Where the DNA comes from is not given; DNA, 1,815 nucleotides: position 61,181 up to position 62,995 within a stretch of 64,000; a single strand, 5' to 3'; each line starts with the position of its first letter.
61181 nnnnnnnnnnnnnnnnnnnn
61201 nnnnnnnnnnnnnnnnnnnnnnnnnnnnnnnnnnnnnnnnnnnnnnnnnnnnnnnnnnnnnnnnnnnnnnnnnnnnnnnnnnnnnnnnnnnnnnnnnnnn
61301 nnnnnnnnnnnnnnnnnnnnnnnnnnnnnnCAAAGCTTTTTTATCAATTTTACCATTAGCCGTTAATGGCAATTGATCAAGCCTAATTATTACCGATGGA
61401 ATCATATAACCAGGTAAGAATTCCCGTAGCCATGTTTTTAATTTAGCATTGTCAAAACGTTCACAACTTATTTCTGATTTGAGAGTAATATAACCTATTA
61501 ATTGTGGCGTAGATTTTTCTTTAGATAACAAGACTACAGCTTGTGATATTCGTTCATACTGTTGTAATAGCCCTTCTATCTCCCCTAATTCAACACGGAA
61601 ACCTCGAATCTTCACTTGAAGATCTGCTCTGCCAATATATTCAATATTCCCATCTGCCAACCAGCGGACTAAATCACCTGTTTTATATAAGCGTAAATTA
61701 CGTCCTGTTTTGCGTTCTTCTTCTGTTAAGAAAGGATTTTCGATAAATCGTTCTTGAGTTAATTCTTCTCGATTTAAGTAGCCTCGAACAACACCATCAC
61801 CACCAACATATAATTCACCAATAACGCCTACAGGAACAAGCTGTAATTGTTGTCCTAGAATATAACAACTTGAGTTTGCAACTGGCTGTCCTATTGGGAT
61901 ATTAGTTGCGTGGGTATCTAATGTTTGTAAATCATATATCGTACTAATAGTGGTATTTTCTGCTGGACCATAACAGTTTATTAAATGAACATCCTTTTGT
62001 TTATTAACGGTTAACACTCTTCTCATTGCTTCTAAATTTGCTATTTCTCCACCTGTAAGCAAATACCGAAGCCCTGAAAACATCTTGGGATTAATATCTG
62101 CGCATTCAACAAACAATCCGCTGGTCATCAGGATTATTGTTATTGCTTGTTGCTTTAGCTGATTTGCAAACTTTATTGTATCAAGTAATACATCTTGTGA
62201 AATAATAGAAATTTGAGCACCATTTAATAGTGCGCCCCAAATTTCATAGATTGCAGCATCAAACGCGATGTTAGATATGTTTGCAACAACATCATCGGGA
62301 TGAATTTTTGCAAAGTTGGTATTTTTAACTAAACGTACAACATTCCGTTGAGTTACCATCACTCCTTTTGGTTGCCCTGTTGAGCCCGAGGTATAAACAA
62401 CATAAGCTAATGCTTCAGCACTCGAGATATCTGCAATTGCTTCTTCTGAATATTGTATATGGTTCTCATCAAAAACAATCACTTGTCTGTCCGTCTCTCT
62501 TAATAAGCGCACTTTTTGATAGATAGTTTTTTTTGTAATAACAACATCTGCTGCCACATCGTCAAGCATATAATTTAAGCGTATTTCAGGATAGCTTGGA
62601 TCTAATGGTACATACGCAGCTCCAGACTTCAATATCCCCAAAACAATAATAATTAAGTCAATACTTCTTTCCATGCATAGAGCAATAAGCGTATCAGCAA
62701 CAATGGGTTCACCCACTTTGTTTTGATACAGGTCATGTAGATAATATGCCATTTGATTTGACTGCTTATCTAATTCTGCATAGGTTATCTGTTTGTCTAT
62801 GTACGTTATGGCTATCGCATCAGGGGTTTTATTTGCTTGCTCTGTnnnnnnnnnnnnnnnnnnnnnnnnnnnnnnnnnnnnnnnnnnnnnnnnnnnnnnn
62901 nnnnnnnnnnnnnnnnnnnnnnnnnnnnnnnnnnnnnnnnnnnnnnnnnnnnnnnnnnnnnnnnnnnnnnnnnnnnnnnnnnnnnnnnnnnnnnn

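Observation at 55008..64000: Two separate NRPS loci flank the ndk-rlmN-pilW-rodZ-hisS housekeeping block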

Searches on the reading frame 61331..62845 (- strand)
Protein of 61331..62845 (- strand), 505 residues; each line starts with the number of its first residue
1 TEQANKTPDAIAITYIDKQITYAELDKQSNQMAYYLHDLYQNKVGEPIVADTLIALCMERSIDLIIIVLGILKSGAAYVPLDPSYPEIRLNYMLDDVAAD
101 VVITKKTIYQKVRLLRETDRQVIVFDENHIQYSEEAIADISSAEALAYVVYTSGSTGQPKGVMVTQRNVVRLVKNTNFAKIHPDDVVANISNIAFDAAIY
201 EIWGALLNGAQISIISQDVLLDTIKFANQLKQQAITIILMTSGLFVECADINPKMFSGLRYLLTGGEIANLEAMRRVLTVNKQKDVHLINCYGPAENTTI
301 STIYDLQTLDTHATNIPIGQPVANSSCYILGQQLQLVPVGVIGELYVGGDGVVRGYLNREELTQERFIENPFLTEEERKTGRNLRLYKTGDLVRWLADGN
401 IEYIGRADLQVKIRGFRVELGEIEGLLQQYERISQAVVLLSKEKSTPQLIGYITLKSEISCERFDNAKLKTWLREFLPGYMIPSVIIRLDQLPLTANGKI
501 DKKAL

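Call 43: find_homologous_proteins(query=window:61331-62845:-, max_evalue=1e-80)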
Query window:61331-62845:- (505 aa): 3228 proteins with E <= 1e-80 among 8000 candidates; the best 120 are listed.
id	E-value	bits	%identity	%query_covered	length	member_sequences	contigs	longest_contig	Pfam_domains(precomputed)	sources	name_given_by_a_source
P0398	2.0e-134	467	46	100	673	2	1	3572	PF00550.32,PF00501.35,PF13193.13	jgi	jgi:amino acid adenylation domain-containing protein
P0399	3.0e-133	463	47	100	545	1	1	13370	PF00501.35,PF13193.13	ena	-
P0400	3.1e-133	463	46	100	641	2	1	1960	PF00550.32,PF00501.35,PF13193.13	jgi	jgi:amino acid adenylation domain-containing protein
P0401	5.5e-133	462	46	100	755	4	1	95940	PF00668.26,PF00550.32,PF00501.35,PF13193.13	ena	-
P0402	2.4e-132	460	45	100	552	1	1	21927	PF00501.35,PF13193.13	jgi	jgi:amino acid adenylation domain-containing protein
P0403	4.7e-132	459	46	100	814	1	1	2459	PF00668.26,PF00550.32,PF00501.35,PF13193.13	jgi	jgi:amino acid adenylation domain-containing protein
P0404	4.9e-132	459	46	100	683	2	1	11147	PF00668.26,PF00501.35,PF13193.13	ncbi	ncbi:MAG: McnE protein, partial [Cyanobacteriota bacterium]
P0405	1.5e-131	458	45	100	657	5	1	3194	PF00550.32,PF00501.35,PF13193.13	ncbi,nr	ncbi:MAG: non-ribosomal peptide synthetase, partial [Moorea sp. SIO3I7]|nr:non-ribosomal peptide syn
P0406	6.0e-131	456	46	100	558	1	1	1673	PF00501.35,PF13193.13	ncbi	ncbi:MAG: non-ribosomal peptide synthetase, partial [Microcystis aeruginosa]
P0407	3.4e-130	453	47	98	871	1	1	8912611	PF00550.32,PF00501.35,PF13193.13,PF00975.27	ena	-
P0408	1.9e-129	451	45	100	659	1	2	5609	PF00550.32,PF00501.35,PF13193.13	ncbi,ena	-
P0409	2.5e-129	450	46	100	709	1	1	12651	PF00668.26,PF00550.32,PF00501.35,PF13193.13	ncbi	ncbi:MAG TPA: amino acid adenylation domain-containing protein, partial [Leptolyngbyaceae cyanobacte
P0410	3.2e-129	450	46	98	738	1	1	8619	PF00668.26,PF00550.32,PF00501.35,PF13193.13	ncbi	ncbi:MAG TPA: amino acid adenylation domain-containing protein, partial [Candidatus Obscuribacterale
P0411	2.0e-128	447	46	98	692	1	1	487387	PF00668.26,PF00501.35,PF13193.13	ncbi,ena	-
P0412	3.4e-128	447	45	100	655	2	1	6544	PF00550.32,PF00501.35,PF13193.13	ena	-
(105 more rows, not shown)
